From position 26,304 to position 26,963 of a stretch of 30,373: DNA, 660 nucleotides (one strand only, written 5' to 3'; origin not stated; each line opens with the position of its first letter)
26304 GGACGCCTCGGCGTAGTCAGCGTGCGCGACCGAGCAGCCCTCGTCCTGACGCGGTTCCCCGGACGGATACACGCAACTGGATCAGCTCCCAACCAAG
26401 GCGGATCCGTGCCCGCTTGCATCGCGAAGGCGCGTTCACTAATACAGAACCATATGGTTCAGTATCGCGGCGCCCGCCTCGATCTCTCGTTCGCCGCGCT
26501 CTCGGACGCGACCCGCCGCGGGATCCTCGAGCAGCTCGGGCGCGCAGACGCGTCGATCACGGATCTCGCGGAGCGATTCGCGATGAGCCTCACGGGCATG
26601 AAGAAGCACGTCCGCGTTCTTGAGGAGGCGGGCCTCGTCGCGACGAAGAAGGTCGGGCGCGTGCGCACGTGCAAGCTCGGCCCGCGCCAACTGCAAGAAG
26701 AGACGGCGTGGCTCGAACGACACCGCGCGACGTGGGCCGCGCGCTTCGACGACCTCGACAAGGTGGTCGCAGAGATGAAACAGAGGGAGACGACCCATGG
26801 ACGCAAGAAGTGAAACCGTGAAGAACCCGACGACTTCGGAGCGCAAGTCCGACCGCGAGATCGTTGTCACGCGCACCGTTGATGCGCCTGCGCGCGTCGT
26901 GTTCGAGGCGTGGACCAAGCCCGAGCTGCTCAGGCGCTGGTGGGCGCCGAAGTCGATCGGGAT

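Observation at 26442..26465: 24-bp palindrome centred exactly on the arsR start codon (CAT|ATG): autoregulatory operator on a leaderless promoter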

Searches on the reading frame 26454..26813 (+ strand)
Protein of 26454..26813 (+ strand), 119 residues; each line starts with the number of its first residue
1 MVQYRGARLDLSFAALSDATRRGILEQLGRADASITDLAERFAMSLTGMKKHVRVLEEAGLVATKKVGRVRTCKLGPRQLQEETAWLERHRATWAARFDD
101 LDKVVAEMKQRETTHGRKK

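Call 3: search_protein_families(library=pfam, proteins=[window:26454-26813:+], max_evalue=0.01)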
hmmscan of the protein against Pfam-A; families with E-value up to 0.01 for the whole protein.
window:26454-26813:+ (119 aa): 9 families
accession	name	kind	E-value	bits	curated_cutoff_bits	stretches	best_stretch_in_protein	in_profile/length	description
PF12840.13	HTH_20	-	7.2e-12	45.5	27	1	16-63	1-49/51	Helix-turn-helix domain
PF13412.12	HTH_24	-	1.4e-07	31.4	21.9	1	18-62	2-47/48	Winged helix-turn-helix DNA-binding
PF01022.26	HTH_5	-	2.6e-05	24.4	22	1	18-63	1-46/47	Bacterial regulatory protein, arsR family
PF12802.13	MarR_2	-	3.1e-05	24.5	27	1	23-66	9-54/61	MarR family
PF24035.1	DUF7344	-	0.00053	20.7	27.8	0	13-45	1-33/76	Domain of unknown function (DUF7344)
PF25213.1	HVO_A0261_N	-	0.00057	20.1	35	1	13-84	6-75/86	HVO_A0261 N-terminal domain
PF09339.16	HTH_IclR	-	0.0038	17.4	22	1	24-63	8-49/52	IclR helix-turn-helix domain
PF08279.18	HTH_11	-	0.0055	17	25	1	23-68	4-53/55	HTH domain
PF25212.1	HVO_A0114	-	0.0061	16.8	27.6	1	21-71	24-75/84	HVO_A0114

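Call 7: find_homologous_proteins(query=window:26454-26813:+)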
Query window:26454-26813:+ (119 aa): 8000 proteins with E <= 0.001 among 8000 candidates; the best 120 are listed.
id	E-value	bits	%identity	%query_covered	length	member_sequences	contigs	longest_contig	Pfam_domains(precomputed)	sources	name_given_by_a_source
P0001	6.5e-70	250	100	100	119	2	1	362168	PF12840.14,PF13412.13,PF12802.14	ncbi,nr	ncbi:MAG: winged helix-turn-helix transcriptional regulator [Deltaproteobacteria bacterium]|nr:winge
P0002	1.6e-61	223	91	100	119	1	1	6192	PF12840.14,PF13412.13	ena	-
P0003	3.3e-61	222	90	100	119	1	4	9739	PF12840.14,PF13412.13,PF12802.14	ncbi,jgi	jgi:DNA-binding transcriptional ArsR family regulator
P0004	4.0e-61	222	90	100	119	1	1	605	PF12840.14,PF13412.13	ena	-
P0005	2.8e-58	213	87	100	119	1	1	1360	PF12840.14,PF13412.13,PF12802.14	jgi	jgi:DNA-binding transcriptional ArsR family regulator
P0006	3.8e-58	212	87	100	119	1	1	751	PF12840.14,PF13412.13,PF12802.14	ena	-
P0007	4.9e-58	212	85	100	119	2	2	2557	PF12840.14,PF13412.13,PF12802.14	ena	-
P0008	1.1e-57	211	85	100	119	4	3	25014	PF12840.14,PF13412.13,PF12802.14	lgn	-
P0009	1.4e-57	210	85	100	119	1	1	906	PF12840.14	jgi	jgi:DNA-binding transcriptional ArsR family regulator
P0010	1.6e-56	207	83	100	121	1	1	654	PF12840.14,PF13412.13,PF12802.14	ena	-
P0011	1.5e-55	204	85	100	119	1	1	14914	PF12840.14,PF13412.13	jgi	jgi:DNA-binding transcriptional ArsR family regulator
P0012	3.4e-55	203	80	100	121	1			PF12840.14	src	-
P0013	3.7e-55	203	83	100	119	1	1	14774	PF12840.14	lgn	-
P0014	3.9e-55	203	80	100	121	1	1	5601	PF12840.14,PF13412.13,PF12802.14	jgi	jgi:DNA-binding transcriptional ArsR family regulator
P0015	7.7e-55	202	80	100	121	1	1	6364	PF12840.14,PF13412.13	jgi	jgi:DNA-binding transcriptional ArsR family regulator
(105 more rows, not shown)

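Call 11: find_related_loci(query=window:26454-26813:+, collection=genome_contigs, flank=2500)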
Query window:26454-26813:+ (119 aa) in genome_contigs; peptide patterns used: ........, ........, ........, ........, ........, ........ (x = any residue, [..] = any of these).
600 stretches matched a pattern (row limit reached: there are more); 323 encode a relative of the query (tblastn E <= 1e-3); the best 80 are kept; 80 distinct loci.
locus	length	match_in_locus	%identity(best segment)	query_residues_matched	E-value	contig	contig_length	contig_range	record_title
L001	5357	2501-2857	84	1-119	3e-64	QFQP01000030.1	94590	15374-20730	MAG: Archangium gephyra isolate S2_003_000_R2_14 S2_003_000_R2_scaffold_262, whole genome shotgun sequence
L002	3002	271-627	78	1-119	7e-62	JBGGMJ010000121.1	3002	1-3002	MAG: Myxococcota bacterium isolate bin.009 k141_247296, whole genome shotgun sequence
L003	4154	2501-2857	81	1-119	3e-61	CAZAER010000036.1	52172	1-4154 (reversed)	MAG TPA_asm: uncultured Bdellovibrionales bacterium isolate SRP287051_co1_183 genome assembly, contig: NODE_1225_length_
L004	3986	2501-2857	77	1-119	9e-61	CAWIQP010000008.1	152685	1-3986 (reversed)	MAG: uncultured Chloroflexia bacterium isolate MFD01689.bin.1.101 genome assembly, contig: contig_37408, whole genome sh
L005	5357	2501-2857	78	1-119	1e-58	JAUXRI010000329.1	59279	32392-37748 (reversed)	MAG: Myxococcales bacterium isolate C12_maxbin.062_sub C12_k141_85494, whole genome shotgun sequence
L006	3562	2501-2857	77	1-119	6e-59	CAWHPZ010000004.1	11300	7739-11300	MAG: uncultured Alphaproteobacteria bacterium isolate MFD08497.bin.2.128 genome assembly, contig: contig_112801, whole g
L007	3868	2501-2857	76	1-119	1e-58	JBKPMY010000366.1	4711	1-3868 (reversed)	MAG: Myxococcota bacterium isolate GS_HAYS_MAG_00054 GS_HAYS_000000944957, whole genome shotgun sequence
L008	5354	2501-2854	76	1-118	2e-58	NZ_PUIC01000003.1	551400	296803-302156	Caulobacter sp. CCUG 60055 caulobacter60055_0000003, whole genome shotgun sequence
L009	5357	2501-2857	76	1-119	2e-58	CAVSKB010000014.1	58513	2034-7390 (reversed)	MAG: uncultured Gammaproteobacteria bacterium isolate MFD09212.bin.2.99 genome assembly, contig: contig_63074, whole gen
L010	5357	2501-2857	76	1-119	1e-58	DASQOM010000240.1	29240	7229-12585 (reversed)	MAG TPA_asm: Planctomycetota bacterium isolate SMAG_U10803 k141_528487, whole genome shotgun sequence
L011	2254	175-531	76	1-119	9e-59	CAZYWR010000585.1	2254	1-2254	MAG TPA_asm: uncultured Polyangiales bacterium isolate binchicken_co84_83 genome assembly, contig: k141_1848402, whole g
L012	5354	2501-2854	77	1-118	3e-58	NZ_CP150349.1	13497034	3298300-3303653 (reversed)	Sorangium sp. So ce726 chromosome, complete genome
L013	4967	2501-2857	76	1-119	3e-58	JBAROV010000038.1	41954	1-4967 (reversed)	MAG: Vicinamibacterales bacterium isolate MFD13504_ilm_asm_bin1 k127_206171, whole genome shotgun sequence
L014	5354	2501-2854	77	1-118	9e-58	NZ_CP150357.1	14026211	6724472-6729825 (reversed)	Sorangium sp. So ce1078 chromosome, complete genome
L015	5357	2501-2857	76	1-119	7e-58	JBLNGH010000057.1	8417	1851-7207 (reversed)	MAG: Acidobacteriota bacterium isolate MAG25 PRJNA1068274_bin3_renamed_56, whole genome shotgun sequence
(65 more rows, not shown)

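Call 22: search_solved_structures(query=window:26454-26813:+, max_evalue=0.001, show_alignments=3)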
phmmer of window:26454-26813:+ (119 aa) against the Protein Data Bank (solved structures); distinct sequences matched with E-value up to 0.001: 6.
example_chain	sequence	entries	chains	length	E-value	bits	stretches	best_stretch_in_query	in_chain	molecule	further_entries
3f6o_A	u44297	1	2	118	2.4e-19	72.9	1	7-108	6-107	Probable transcriptional regulator, ArsR family protein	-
2oqg_A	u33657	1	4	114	6.5e-14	55.4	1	7-109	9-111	Possible transcriptional regulator, ArsR family protein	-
7r22_A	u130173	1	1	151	1.9e-11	47.5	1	8-107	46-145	ArsR family transcriptional regulator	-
3f6v_A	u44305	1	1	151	1.4e-09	41.5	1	16-114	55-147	Possible transcriptional regulator, ArsR family protein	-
7p6f_AAA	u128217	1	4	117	9.7e-06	29.1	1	12-66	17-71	Transcriptional regulator SrnR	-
2lkp_A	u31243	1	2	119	0.00024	24.6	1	7-74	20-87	HTH-type transcriptional regulator NmtR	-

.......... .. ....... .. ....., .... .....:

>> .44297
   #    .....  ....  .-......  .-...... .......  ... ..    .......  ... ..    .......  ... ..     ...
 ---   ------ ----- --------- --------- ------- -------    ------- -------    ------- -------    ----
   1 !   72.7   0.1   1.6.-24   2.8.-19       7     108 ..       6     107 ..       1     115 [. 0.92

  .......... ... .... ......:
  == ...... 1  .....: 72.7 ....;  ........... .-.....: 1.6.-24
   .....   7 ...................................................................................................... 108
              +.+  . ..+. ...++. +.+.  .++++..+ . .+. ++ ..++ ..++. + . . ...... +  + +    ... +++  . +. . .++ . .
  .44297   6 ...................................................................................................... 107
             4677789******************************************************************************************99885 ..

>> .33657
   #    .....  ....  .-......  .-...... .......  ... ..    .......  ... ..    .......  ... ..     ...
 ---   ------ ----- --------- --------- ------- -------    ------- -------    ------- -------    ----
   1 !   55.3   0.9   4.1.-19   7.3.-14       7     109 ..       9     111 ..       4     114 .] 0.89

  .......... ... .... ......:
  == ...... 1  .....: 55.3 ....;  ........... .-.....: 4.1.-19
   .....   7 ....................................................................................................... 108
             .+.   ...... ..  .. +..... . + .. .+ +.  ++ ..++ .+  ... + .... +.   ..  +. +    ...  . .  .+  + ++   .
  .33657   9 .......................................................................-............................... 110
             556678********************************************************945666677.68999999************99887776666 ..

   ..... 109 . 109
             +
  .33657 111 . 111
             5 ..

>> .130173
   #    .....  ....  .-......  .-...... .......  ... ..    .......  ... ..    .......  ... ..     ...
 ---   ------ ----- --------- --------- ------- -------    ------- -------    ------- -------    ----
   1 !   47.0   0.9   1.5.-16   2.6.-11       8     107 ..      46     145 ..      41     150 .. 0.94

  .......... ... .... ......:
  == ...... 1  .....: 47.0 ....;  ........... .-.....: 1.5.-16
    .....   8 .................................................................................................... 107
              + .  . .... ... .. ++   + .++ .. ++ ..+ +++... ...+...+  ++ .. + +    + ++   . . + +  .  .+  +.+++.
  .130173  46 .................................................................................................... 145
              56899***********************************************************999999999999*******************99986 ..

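Call 44: search_dna_similar(query=window:26454-26813:+, collection=plasmids, mode=protein, max_rows=40, max_evalue=1e-20)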
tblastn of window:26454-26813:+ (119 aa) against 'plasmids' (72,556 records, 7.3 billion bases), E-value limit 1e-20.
Records with a match: 137; places in all: 147; records where one place covers at least 80% of the query: 121.
Best place of each record, by identity: 60-80% 110; <60% 27.
By first word of the organism name: Rhizobium 74; Sinorhizobium 18; Agrobacterium 15; Ensifer 7; Ralstonia 5; Burkholderia 3; Microvirga 2; Pararhizobium 1; Mesorhizobium 1; Caballeronia 1; and 10 more.
By predicted mobility (MOB-suite, as given by PLSDB): non-mobilizable 82; conjugative 37; mobilizable 18.
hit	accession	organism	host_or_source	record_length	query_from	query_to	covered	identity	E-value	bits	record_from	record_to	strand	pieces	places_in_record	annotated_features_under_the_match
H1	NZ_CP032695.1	Rhizobium jaguaris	Calliandra grandiflora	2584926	1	119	100%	74.8%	2e-51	180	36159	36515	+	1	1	none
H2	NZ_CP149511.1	Pararhizobium sp. A13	Aeschynomene indica,cell ...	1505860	1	119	100%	71.4%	2e-49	174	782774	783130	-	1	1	none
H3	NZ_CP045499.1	Mesorhizobium sp. INR15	pure culture,nutrient broth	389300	1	118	99%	69.5%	8e-47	167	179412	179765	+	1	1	metalloregulator ArsR/SmtB family transcription factor | SRPBCC family protein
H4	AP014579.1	Burkholderia sp. RPE67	Riptortus pedestris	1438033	1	119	100%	66.7%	1e-45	163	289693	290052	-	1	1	arsR: transcriptional regulator, ArsR family | activator of Hsp90 ATPase 1 family protein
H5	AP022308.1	Burkholderia sp. SFA1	-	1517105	1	119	100%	66.7%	2e-45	163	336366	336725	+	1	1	transcriptional regulator | ATPase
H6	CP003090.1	Burkholderia sp. YI23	-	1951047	1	119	100%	66.7%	2e-45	162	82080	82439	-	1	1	arsR: transcriptional regulator, ArsR family | hsp90: Activator of Hsp90 ATPase 1 family protein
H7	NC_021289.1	Caballeronia insecticola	-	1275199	1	119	100%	66.7%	4e-45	162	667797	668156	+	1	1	none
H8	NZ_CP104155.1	Rhizobium sophoriradicis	Phaseolus vulgaris,cell culture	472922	1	115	97%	67.0%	1e-42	155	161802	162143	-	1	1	metalloregulator ArsR/SmtB family transcription factor | SRPBCC family protein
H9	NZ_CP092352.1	Rhizobium sp. C104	Cell culture,nodule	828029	1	110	92%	70.0%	8e-45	161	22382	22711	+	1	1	metalloregulator ArsR/SmtB family transcription factor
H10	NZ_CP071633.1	Rhizobium sp. NZLR1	lentil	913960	1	110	92%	70.0%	1e-44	160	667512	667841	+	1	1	metalloregulator ArsR/SmtB family transcription factor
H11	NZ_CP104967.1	Phyllobacterium sp. A18/5-2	Vicia costata,cell culture,root nodule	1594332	1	110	92%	70.0%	1e-44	160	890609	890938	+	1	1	none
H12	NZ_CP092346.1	Rhizobium gallicum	Phaseolus vulgaris,Cell culture,nodule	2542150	1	110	92%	70.0%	2e-44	160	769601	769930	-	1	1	none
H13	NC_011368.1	Rhizobium leguminosarum bv. trifolii WSM2304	-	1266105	1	110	92%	70.0%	2e-44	160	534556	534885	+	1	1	record has no annotation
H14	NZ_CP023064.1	Sinorhizobium sp. CCBAU 05631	G.max,nodule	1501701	1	116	97%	66.4%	3e-44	160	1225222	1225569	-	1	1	record has no annotation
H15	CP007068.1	Rhizobium leguminosarum bv. trifolii CB782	plant root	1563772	1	110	92%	69.1%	3e-44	160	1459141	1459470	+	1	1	ArsR family transcriptional regulator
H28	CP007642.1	Rhizobium etli bv. phaseoli str. IE4803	Phaseolus vulgaris,whole organism,nodule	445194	1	112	94%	67.9%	8e-44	158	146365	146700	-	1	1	ArsR family transcriptional regulator protein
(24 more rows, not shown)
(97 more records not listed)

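Call 46: get_annotated_region(hit=H28, flank=1500)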
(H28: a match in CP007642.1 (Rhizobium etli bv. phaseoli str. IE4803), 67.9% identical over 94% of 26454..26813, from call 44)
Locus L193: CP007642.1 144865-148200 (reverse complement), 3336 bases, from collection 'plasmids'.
description: Rhizobium etli bv. phaseoli str. IE4803 plasmid pRetIE4803a, complete sequence
organism: Rhizobium etli bv. phaseoli str. IE4803 (NCBI taxid 1432049)
taxonomy: Bacteria; Pseudomonadota; Alphaproteobacteria; Hyphomicrobiales; Rhizobiaceae; Rhizobium; Rhizobium etli; Rhizobium etli bv. phaseoli str. IE4803
host: -; source: Phaseolus vulgaris,whole organism,nodule; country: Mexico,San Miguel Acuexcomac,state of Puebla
typing (MOB-suite, as given by PLSDB): non-mobilizable
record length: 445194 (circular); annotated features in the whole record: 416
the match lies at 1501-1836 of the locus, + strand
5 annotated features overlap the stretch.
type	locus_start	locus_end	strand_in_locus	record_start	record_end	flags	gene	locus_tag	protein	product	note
CDS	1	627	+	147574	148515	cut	-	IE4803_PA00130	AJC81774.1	ABC transporter permease protein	-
CDS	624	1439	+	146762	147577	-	-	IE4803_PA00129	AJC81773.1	ABC transporter permease protein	-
CDS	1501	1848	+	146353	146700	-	-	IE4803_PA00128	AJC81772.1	ArsR family transcriptional regulator protein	-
CDS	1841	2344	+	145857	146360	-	-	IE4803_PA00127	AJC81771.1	activator of Hsp90 ATPase 1 family protein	-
CDS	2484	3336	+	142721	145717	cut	-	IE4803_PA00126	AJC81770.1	adenylate/guanylate cyclase protein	-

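Call 52: search_protein_families(library=ncbifam, proteins=[window:26454-26813:+], max_evalue=0.001)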
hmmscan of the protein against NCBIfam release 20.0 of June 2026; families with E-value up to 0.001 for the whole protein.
window:26454-26813:+ (119 aa): 6 families
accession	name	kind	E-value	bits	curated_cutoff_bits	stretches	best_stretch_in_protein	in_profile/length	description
NF033788.1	HTH_metalloreg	subfamily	1.6e-15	56.7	55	1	13-82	5-75/77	metalloregulator ArsR/SmtB family transcription factor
NF033789.1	repress_SdpR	subfamily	9.8e-14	51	100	1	13-87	2-76/79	autorepressor SdpR family transcription factor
NF007528.0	PRK10141.1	subfamily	5e-05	23.1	97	1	13-114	10-109/117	metalloregulator ArsR/SmtB family transcription factor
NF047906.1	CdPbTransRegCmtR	equivalog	9.3e-05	22.3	150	1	14-81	16-83/104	Cd(II)/Pb(II)-sensing metalloregulatory transcriptional regulator CmtR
NF040820.1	trans_reg_LrpA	equivalog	0.00064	19.6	250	0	21-76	6-61/141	HTH-type transcriptional regulator LrpA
TIGR01884.1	cas_HTH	subfamily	0.0007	19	60.2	1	21-74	144-197/202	CRISPR-associated CARF protein Csa3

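Call 53: search_protein_families(library=padloc, proteins=[window:26454-26813:+], max_evalue=0.001)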
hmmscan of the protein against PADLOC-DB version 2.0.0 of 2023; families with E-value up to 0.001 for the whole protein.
window:26454-26813:+ (119 aa): 12 families
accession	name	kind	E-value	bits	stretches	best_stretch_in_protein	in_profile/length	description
PDLC01720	Csa3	-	1.8e-11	42.6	1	7-98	13-106/118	Csa3_1_CAS-I-II-III-IV-V-VI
PDLC01438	Csa3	-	5.7e-11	41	1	9-112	138-239/305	"CAS-I,CAS-II,CAS-III,CAS-IV,CAS-V,CAS-VI; associated_signaling"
PDLC01867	CARF3--CARF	-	1.1e-08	33.2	1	21-75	145-199/200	-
PDLC01852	CARF3--CARF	-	2e-05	22.6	1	21-74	145-199/208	-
PDLC01268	CasR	-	3.1e-05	22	1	20-72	125-176/179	"CAS-I,CAS-II,CAS-III,CAS-IV,CAS-V,CAS-VI; associated_signaling"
PDLC01866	CARF3--CARF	-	3.2e-05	22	1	21-75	141-196/207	-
PDLC04370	PDC-M05A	-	4.1e-05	21.5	1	29-74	27-72/194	-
PDLC01434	CasR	-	4.8e-05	21.3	1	21-70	130-177/191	"CAS-I,CAS-II,CAS-III,CAS-IV,CAS-V,CAS-VI; associated_signaling"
PDLC01848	CARF3--CARF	-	0.00018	19.3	1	16-69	134-184/197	-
PDLC01879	CARF3--CARF_TM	-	0.00022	18.9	1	24-76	161-210/222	-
PDLC01860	CARF3--CARF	-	0.00073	17.7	0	31-75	156-200/210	-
PDLC01849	CARF3--CARF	-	0.00094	16.9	0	19-66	138-185/197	-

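Call 65: predict_structure(alignment_id=A3)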
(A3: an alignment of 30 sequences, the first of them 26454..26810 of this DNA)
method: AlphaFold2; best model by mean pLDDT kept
length: 119 residues; sequences in the alignment: 30
mean_pLDDT: 76.5   pTM: 0.53
mean pLDDT of the five models: 76.5, 68.8, 66.5, 56.9, 44.5
residues with pLDDT >= 90: 8; 70-90: 87; 50-70: 15; < 50: 9
segments of 3 or more residues with pLDDT < 50: 1-7
pLDDT, mean of each block of 10 residues (from residue 1): 44 70 80 88 89 86 85 80 73 79 81 63
secondary structure, 60 per line:
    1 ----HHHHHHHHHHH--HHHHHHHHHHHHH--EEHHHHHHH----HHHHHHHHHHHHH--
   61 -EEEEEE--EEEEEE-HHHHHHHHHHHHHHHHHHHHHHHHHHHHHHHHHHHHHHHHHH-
elements in order: H5-15 H18-30 H35-41 H46-58 E62-67 E70-75 H77-118

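Call 67: fold_search(model_id=the predicted structure, library=pdb)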
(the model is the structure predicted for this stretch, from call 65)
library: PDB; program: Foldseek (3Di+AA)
matches with E <= 10: 1447; with E <= 0.001: 55
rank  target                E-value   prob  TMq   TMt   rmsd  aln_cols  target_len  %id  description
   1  3f6o_B                1.7e-06  1.00  0.52  0.66   4.7        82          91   40  Crystal structure of ArsR family transcriptional regulator, RHA00566 (released 2008-11-25)
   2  3f6o_A                1.7e-06  1.00  0.53  0.63   7.0        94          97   39  Crystal structure of ArsR family transcriptional regulator, RHA00566 (released 2008-11-25)
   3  3f6v                  1.1e-05  1.00  0.51  0.62   3.7        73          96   34  Crystal structure of Possible transcriptional regulator for arsenical resistance (released 2008-11-25)
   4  2oqg_C                2.3e-05  1.00  0.52  0.57   7.3        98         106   40  ArsR-like Transcriptional Regulator from Rhodococcus sp. RHA1 (released 2007-03-06)
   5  4k2e_B                2.6e-05  1.00  0.52  0.65   5.1        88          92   22  HlyU from Vibrio cholerae N16961 (released 2014-04-30)
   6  4k2e_A                6.4e-05  1.00  0.52  0.64   4.4        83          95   25  HlyU from Vibrio cholerae N16961 (released 2014-04-30)
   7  4ooi_C                6.4e-05  1.00  0.51  0.63   5.7        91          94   23  Reduced HlyU from Vibrio cholerae N16961 (released 2014-12-31)
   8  7p6f_BBB              6.8e-05  1.00  0.49  0.56   2.5        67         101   33  1.93 A resolution X-ray crystal structure of the transcriptional regulator SrnR from Streptomyces griseus (released 2022-05-25)
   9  3f72_B                7.3e-05  1.00  0.52  0.57   5.5        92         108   22  Crystal Structure of the Staphylococcus aureus pI258 CadC Metal Binding Site 2 Mutant (released 2009-04-07)
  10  1u2w_B                8.8e-05  1.00  0.53  0.58   5.3        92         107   22  Crystal Structure of the Staphylococcus aureus pI258 CadC (released 2005-07-12)
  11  7p6f_AAA              1.1e-04  1.00  0.49  0.56   2.5        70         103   34  1.93 A resolution X-ray crystal structure of the transcriptional regulator SrnR from Streptomyces griseus (released 2022-05-25)
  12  6cdb_A                1.1e-04  1.00  0.52  0.63   4.9        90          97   20  Crystal Structure of V66L CzrA in the Zn(II)bound state (released 2018-07-11)
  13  2oqg_B                1.1e-04  1.00  0.51  0.55   7.9       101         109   39  ArsR-like Transcriptional Regulator from Rhodococcus sp. RHA1 (released 2007-03-06)
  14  4ooi_B                1.1e-04  1.00  0.52  0.63   4.4        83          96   25  Reduced HlyU from Vibrio cholerae N16961 (released 2014-12-31)
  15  6jmi_A                1.2e-04  1.00  0.53  0.62   6.3        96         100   22  Crystal structure of M.tuberculosis Rv0081 (released 2019-04-10)
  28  2oqg_A                2.9e-04  1.00  0.51  0.55   7.6        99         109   39  ArsR-like Transcriptional Regulator from Rhodococcus sp. RHA1 (released 2007-03-06)
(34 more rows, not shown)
